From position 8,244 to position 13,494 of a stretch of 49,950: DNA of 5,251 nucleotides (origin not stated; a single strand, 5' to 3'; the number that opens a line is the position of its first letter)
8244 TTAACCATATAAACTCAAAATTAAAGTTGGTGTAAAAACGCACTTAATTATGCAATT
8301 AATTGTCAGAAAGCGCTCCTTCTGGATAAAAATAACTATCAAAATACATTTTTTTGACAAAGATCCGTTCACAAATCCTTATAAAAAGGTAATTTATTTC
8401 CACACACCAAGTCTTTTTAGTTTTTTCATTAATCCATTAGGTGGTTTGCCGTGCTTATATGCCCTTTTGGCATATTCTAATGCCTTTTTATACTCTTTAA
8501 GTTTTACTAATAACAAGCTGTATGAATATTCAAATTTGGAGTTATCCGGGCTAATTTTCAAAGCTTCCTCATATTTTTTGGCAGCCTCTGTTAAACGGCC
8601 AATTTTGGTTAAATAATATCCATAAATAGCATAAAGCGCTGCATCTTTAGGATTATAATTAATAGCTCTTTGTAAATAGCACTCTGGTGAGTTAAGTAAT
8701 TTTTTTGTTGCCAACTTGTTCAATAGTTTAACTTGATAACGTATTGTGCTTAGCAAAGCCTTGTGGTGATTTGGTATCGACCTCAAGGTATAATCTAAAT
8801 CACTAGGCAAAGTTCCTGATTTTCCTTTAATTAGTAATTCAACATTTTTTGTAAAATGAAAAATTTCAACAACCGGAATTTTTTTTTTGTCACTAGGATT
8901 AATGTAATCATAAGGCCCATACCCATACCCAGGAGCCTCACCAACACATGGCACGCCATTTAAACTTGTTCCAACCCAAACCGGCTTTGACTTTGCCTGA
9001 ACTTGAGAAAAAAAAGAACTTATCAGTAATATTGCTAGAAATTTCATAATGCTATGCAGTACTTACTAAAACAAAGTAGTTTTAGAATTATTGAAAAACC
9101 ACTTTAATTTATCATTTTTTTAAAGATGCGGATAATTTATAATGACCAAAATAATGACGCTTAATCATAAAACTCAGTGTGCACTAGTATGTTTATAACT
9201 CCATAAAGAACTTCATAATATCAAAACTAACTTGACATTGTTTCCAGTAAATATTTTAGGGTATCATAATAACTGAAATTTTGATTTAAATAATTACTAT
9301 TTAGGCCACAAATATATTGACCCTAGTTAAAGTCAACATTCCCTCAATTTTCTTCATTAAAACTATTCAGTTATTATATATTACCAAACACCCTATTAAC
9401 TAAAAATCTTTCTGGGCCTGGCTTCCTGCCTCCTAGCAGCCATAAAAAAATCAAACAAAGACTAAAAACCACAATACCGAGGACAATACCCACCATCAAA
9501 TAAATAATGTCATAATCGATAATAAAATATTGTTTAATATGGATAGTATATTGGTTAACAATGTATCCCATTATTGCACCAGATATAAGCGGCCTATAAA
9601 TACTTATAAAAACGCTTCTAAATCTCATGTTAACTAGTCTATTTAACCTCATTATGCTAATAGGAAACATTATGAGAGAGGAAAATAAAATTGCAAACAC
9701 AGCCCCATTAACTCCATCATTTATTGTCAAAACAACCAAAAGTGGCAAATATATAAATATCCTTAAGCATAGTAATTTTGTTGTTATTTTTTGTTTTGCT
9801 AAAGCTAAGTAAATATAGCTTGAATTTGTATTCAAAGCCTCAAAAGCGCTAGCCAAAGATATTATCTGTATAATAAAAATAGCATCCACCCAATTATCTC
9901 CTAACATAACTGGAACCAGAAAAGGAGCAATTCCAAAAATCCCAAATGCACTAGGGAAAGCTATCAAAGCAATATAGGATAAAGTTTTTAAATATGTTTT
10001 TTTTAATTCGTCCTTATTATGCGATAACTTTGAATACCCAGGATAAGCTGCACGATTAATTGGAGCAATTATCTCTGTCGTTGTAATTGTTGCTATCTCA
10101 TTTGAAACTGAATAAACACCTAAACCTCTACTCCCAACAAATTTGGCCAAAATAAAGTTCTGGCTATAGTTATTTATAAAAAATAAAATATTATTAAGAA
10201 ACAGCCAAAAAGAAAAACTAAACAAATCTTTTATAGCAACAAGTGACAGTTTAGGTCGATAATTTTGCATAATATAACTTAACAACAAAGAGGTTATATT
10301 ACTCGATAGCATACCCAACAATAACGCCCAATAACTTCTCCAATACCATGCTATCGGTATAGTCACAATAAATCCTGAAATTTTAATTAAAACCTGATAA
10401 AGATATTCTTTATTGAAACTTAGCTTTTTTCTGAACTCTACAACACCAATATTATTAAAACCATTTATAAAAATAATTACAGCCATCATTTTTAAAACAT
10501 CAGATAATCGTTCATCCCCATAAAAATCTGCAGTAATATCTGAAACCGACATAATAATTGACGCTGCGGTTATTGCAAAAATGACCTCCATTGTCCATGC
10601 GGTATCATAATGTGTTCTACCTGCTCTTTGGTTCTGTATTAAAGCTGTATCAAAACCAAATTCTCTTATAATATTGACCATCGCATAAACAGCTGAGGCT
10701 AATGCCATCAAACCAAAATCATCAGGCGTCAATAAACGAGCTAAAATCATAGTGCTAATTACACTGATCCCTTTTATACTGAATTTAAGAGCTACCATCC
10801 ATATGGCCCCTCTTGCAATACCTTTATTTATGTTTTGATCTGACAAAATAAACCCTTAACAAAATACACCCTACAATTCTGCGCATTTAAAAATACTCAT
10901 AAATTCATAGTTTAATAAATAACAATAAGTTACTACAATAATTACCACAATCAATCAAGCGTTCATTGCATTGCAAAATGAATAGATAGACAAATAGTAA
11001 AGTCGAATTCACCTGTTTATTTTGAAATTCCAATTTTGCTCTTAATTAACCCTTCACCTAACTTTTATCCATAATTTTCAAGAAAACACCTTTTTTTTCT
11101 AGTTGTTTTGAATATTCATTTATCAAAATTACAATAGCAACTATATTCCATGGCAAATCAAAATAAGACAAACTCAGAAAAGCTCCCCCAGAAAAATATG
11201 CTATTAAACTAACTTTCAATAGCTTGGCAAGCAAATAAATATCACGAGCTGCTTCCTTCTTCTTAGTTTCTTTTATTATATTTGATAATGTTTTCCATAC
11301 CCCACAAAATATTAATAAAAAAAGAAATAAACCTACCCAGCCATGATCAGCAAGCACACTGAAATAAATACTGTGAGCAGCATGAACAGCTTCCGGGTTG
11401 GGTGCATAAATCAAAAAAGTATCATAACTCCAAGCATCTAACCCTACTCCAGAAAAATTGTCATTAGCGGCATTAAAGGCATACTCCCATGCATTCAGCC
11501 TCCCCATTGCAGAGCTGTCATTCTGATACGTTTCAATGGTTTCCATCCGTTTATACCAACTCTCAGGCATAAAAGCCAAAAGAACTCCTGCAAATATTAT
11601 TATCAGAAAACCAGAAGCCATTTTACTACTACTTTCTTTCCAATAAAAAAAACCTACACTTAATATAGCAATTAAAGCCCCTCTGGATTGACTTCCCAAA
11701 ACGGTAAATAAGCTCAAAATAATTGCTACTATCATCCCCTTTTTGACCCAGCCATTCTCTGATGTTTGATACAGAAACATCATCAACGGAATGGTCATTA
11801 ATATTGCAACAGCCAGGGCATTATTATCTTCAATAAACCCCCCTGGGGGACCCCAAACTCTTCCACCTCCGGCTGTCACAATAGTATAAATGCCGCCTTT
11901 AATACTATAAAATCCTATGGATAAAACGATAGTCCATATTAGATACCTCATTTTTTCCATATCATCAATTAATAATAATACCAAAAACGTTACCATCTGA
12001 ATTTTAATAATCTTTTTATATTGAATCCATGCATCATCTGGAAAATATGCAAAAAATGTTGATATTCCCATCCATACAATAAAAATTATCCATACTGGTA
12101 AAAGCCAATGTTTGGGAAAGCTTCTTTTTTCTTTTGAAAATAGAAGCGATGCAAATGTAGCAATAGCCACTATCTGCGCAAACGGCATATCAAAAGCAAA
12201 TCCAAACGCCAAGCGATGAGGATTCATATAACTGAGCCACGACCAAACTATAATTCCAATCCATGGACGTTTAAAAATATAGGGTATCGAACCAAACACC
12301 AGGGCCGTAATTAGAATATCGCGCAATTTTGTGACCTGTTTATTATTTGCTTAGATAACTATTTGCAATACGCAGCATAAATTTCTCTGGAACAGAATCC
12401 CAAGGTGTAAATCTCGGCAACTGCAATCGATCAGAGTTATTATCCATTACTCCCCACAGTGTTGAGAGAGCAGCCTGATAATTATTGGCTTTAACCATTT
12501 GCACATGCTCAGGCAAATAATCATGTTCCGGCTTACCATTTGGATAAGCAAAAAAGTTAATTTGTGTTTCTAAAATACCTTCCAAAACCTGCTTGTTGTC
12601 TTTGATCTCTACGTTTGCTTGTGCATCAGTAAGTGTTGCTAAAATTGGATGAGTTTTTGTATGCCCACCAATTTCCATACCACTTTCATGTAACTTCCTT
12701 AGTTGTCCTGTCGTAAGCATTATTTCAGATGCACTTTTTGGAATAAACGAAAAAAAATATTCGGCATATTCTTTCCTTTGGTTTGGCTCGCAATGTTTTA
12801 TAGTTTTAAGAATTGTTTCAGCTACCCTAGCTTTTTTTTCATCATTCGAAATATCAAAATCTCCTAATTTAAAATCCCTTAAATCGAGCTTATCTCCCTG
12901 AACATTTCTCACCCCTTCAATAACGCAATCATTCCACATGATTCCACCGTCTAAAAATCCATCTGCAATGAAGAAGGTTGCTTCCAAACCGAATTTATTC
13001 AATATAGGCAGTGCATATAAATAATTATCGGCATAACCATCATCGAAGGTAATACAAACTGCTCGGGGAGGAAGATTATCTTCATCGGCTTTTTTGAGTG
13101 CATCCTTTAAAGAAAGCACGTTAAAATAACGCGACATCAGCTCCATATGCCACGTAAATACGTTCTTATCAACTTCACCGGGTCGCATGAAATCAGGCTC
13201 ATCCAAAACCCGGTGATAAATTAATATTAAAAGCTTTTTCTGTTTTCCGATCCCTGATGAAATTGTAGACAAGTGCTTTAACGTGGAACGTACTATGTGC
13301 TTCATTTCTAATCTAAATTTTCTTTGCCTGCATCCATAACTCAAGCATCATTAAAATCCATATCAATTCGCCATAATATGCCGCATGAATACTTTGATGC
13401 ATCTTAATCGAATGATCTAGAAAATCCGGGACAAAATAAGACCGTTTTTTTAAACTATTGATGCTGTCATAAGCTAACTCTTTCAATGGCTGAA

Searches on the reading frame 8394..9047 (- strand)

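Call 28: search_protein_families(library=ncbifam, proteins=[window:8394-9047:-], max_evalue=0.00001)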
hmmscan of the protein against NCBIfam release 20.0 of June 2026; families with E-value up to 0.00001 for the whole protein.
window:8394-9047:- (217 aa): 2 families
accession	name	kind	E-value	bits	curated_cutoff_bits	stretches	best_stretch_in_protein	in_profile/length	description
TIGR02521.1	type_IV_pilW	equivalog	2.5e-10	40.3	154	1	125-199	54-128/234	type IV pilus biogenesis/stability protein PilW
NF040959.1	MamA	equivalog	2.2e-08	33.8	200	1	124-198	59-133/204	magnetosome protein MamA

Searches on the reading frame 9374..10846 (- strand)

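Call 28: search_protein_families(library=ncbifam, proteins=[window:9374-10846:-], max_evalue=0.00001)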
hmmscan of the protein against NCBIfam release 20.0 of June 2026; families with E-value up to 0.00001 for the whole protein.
window:9374-10846:- (490 aa): 3 families
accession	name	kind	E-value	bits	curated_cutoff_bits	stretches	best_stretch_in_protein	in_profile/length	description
NF007773.0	PRK10459.1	equivalog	7.8e-56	190.1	273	1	7-467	4-466/492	MOP flippase family protein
NF047674.1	TeichurnBiosyTuaB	equivalog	4.2e-45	154.7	580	1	5-465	3-466/469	teichuronic acid biosynthesis protein TuaB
NF058658.1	Oglyco_Wzx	exception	1.1e-33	117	720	1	1-461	1-456/478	O-glycosylation flippase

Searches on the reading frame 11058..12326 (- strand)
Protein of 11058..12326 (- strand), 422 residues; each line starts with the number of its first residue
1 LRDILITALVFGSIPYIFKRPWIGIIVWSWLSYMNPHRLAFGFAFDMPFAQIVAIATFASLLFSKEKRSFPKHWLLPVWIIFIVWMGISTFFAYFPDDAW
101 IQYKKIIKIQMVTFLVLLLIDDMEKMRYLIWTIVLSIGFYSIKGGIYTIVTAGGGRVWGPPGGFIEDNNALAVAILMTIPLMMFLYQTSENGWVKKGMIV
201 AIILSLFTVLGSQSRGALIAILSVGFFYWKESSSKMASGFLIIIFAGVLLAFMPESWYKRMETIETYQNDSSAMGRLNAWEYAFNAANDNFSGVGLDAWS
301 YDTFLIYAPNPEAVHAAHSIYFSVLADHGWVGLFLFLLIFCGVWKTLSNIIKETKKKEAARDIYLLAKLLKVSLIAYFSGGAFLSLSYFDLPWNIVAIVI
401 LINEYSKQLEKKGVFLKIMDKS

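Call 28: search_protein_families(library=ncbifam, proteins=[window:11058-12326:-], max_evalue=0.00001)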
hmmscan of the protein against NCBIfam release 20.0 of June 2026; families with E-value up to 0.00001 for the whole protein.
window:11058-12326:- (422 aa): 1 family
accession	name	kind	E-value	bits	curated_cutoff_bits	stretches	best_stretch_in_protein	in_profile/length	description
TIGR03097.1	PEP_O_lig_1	hypoth_equivalog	1.3e-146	488.7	188.1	1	2-406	1-407/408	putative O-glycosylation ligase, exosortase A system-associated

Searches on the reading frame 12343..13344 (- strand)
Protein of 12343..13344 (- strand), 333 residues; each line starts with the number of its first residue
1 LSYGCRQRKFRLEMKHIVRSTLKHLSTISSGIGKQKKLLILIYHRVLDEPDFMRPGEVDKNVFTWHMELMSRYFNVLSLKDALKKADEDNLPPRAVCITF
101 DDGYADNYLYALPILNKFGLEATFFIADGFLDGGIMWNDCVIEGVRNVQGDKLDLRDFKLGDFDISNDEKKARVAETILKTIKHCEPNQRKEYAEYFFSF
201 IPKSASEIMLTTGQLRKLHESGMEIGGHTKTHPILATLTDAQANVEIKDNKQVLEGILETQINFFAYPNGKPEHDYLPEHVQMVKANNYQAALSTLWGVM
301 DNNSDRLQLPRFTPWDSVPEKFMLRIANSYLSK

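Call 28: search_protein_families(library=ncbifam, proteins=[window:12343-13344:-], max_evalue=0.00001)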
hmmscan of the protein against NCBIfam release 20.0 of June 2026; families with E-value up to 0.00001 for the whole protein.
window:12343-13344:- (333 aa): 8 families
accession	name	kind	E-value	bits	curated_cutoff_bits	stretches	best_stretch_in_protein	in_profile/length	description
TIGR03938.2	deacetyl_PgaB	equivalog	3e-12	45.6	321.9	1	37-127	2-97/621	poly-beta-1,6-N-acetyl-D-glucosamine N-deacetylase PgaB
TIGR02764.1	spore_ybaN_pdaB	equivalog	1.2e-10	41.5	237.4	1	205-291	41-123/191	polysaccharide deacetylase family sporulation protein PdaB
TIGR02873.1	spore_ylxY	hypoth_equivalog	7e-08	32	391.5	1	216-272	131-187/268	probable sporulation protein, polysaccharide deacetylase family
NF045820.1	PgAcgDacpgdA_Strep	equivalog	2.1e-07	30.1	800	0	215-270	313-368/463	peptidoglycan-N-acetylglucosamine deacetylase PgdA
TIGR03933.1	PIA_icaB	equivalog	1.1e-06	28.4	248.35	0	73-129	51-107/245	intercellular adhesin biosynthesis polysaccharide N-deacetylase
NF011177.0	PRK14582.1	equivalog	1.1e-06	27.2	923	1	35-124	46-137/671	poly-beta-1,6-N-acetyl-D-glucosamine N-deacetylase PgaB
TIGR02884.1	spore_pdaA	equivalog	3.2e-06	27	298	0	215-274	82-142/224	delta-lactam-biosynthetic de-N-acetylase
NF050820.1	PolSacchBiosHfsH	equivalog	4.3e-06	26.6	400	0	212-310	83-176/249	oligosaccharide deacetylase HfsH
